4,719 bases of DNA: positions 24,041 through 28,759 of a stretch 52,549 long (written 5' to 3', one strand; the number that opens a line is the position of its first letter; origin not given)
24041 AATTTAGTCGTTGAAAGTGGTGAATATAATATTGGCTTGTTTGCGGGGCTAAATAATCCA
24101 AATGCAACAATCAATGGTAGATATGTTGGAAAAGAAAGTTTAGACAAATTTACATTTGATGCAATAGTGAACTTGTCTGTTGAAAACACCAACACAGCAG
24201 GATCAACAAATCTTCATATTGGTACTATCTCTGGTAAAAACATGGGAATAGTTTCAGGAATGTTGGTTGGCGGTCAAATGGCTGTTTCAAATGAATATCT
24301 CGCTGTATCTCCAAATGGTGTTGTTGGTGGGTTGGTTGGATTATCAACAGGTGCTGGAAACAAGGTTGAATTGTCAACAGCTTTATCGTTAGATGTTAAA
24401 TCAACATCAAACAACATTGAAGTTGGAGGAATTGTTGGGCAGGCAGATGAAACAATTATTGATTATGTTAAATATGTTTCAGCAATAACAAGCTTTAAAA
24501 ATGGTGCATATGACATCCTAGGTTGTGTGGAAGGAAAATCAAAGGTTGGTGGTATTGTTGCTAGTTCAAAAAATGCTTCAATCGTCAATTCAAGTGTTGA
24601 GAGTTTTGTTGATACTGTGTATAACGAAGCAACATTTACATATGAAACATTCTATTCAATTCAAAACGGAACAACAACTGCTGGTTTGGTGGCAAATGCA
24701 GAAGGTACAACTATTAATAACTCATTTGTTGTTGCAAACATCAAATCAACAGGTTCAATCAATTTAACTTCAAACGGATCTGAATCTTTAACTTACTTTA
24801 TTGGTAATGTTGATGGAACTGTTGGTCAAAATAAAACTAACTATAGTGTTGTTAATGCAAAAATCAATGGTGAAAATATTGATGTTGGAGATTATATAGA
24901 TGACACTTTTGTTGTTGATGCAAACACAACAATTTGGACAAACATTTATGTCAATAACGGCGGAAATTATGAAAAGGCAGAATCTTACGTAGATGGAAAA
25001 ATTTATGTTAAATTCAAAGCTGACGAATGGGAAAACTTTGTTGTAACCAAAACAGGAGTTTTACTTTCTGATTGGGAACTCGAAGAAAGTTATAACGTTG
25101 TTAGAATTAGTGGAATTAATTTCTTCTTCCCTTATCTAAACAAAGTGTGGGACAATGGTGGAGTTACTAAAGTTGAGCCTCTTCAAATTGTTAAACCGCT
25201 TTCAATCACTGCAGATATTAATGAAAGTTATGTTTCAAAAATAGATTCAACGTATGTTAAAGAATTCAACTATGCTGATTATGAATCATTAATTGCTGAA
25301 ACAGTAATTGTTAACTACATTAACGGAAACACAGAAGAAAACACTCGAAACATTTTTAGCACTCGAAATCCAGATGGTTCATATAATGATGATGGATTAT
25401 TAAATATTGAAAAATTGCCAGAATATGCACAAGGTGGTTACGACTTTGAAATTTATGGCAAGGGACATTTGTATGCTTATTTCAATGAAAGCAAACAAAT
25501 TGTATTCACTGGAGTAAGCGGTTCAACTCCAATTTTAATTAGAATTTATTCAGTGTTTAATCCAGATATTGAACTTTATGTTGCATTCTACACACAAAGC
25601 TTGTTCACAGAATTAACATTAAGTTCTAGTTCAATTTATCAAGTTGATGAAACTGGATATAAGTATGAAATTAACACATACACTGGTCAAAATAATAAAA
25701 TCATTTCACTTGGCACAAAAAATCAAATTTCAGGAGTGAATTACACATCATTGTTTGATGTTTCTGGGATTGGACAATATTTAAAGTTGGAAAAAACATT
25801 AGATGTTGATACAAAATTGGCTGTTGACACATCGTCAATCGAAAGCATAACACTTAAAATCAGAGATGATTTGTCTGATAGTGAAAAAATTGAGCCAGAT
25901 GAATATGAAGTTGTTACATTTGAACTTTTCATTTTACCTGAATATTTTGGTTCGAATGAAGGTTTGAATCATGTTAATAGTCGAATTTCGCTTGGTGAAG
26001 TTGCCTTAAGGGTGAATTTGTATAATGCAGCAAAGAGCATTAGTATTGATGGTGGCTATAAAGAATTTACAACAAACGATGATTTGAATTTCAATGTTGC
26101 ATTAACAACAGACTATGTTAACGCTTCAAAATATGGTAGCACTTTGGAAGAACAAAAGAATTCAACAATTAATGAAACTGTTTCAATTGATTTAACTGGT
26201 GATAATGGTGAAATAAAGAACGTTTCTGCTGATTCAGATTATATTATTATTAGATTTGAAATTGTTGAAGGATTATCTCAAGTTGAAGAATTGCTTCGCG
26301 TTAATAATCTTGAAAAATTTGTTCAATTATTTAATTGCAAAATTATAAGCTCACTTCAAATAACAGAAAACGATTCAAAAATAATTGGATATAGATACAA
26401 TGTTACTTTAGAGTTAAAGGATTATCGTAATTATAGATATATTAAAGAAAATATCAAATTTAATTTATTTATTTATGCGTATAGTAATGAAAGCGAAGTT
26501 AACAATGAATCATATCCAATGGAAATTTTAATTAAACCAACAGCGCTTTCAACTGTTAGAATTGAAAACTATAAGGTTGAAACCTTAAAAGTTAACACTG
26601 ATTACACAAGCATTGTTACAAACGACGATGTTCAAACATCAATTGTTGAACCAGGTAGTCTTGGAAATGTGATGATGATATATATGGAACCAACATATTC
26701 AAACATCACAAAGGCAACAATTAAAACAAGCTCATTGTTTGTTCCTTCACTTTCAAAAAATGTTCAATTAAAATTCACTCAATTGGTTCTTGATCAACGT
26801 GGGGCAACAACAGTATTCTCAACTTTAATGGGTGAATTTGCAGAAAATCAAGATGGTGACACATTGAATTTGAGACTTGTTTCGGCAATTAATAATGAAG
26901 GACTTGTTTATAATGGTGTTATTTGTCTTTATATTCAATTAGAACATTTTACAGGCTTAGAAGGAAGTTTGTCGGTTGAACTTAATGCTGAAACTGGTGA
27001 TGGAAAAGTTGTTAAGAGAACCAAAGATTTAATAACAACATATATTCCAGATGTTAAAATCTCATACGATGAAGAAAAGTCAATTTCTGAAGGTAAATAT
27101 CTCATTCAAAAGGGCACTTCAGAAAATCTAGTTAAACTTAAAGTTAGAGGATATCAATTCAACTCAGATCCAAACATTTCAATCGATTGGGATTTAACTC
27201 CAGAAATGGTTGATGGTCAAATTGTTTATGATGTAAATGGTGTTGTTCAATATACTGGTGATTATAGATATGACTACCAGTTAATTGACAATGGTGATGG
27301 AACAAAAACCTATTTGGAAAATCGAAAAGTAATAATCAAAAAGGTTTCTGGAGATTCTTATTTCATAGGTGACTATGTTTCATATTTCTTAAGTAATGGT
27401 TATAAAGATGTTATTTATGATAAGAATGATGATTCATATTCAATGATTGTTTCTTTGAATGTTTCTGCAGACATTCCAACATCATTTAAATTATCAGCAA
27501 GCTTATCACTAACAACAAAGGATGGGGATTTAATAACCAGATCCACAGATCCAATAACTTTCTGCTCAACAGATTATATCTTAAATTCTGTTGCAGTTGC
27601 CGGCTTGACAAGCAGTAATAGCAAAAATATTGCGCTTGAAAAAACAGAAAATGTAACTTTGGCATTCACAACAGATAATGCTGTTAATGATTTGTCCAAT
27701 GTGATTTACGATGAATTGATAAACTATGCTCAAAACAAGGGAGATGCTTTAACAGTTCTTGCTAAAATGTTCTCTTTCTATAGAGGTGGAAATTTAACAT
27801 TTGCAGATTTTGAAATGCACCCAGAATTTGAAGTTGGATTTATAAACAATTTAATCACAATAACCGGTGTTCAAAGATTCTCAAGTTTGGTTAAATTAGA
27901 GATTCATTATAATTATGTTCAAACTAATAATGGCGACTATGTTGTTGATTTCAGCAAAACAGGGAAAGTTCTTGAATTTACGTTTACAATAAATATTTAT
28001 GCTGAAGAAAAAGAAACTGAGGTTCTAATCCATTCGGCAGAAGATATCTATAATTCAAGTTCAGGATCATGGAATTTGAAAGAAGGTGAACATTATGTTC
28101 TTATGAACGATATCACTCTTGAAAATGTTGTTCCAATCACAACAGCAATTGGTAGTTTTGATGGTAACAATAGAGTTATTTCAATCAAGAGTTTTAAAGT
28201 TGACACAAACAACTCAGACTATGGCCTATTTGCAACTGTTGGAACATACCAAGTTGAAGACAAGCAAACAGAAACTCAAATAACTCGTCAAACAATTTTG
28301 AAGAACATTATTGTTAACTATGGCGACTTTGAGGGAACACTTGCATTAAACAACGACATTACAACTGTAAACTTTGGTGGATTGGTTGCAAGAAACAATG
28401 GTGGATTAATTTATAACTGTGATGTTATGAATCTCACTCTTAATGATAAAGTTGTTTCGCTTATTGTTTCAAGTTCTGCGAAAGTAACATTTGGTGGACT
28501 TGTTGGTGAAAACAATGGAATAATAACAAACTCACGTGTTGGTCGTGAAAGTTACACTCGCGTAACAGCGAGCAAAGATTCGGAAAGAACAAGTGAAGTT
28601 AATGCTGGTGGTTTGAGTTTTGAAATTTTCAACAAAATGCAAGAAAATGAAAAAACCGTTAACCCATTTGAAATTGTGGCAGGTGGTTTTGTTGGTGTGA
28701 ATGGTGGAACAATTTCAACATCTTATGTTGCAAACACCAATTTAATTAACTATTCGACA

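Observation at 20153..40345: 6730-aa single-ORF surface protein built from at least six GLUG modules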

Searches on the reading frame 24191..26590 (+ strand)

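Call 7: search_protein_families(library=pfam, proteins=[window:24191-26590:+], max_evalue=10)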
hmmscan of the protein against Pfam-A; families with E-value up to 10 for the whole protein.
window:24191-26590:+ (800 aa): 1 family
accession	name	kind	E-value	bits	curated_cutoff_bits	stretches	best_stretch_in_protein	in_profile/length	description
PF07581.17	Glug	-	0.15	13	20.5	0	75-92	2-20/28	The GLUG motif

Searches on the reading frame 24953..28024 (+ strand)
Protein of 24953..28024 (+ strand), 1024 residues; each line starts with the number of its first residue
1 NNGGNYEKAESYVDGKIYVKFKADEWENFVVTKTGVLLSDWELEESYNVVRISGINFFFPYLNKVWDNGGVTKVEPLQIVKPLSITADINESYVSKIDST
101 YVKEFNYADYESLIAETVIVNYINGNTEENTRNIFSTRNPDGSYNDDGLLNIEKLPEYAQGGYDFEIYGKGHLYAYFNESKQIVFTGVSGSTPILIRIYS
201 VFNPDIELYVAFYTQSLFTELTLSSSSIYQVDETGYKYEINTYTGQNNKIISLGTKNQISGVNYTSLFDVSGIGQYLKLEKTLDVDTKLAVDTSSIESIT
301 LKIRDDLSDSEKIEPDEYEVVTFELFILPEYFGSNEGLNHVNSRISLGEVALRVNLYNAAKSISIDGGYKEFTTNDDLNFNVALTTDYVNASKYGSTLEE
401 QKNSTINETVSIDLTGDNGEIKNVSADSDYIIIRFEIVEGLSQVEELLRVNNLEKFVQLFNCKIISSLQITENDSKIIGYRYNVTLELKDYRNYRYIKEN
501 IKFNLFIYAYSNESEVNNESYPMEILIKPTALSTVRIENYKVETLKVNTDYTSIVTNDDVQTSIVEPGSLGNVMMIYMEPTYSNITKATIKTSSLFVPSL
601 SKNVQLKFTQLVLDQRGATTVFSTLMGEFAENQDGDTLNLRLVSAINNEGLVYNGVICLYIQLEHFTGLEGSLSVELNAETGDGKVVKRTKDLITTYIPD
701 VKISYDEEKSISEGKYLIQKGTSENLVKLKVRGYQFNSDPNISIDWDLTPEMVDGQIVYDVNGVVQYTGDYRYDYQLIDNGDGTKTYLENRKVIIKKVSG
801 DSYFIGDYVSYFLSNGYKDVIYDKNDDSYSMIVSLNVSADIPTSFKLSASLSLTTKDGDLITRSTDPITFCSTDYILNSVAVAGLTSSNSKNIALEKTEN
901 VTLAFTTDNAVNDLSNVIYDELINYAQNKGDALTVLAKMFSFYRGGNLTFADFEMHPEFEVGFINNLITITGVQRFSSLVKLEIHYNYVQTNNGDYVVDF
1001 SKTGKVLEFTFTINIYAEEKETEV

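Call 84: search_solved_structures(query=A6, max_evalue=1)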
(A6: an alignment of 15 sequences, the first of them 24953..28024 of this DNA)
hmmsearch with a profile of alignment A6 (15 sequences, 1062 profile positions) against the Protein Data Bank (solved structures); distinct sequences matched with E-value up to 1: 0.

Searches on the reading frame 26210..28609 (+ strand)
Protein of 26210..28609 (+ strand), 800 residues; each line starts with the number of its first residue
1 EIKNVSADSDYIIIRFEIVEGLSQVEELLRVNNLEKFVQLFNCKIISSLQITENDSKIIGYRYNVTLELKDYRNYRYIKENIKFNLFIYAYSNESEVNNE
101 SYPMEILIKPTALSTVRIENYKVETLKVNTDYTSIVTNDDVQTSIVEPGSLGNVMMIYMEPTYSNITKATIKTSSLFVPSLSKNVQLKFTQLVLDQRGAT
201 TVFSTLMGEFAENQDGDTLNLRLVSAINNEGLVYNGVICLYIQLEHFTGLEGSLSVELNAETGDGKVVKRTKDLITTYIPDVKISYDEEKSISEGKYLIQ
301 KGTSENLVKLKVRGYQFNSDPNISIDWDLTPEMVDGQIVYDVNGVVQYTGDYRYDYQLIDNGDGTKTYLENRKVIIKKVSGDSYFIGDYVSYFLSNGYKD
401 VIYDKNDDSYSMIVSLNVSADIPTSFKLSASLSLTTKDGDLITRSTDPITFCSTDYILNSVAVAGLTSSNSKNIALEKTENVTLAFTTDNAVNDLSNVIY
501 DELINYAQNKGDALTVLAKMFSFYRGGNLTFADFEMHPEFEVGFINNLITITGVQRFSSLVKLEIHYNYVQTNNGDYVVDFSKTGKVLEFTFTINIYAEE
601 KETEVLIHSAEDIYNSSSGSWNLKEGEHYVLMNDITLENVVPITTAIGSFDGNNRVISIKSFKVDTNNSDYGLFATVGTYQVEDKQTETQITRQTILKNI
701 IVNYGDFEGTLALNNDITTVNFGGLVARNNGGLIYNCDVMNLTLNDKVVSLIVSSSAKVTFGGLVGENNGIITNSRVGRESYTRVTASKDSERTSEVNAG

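Call 7: search_protein_families(library=pfam, proteins=[window:26210-28609:+], max_evalue=10)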
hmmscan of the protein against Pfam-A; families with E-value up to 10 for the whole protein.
window:26210-28609:+ (800 aa): 2 families
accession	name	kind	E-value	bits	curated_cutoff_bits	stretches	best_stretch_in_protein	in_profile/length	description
PF07581.17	Glug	-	0.0061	17.3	20.5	2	721-739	4-23/28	The GLUG motif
PF18675.7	HepII_C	-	0.019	15.3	26.1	1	575-608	13-46/88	Heparinase II C-terminal domain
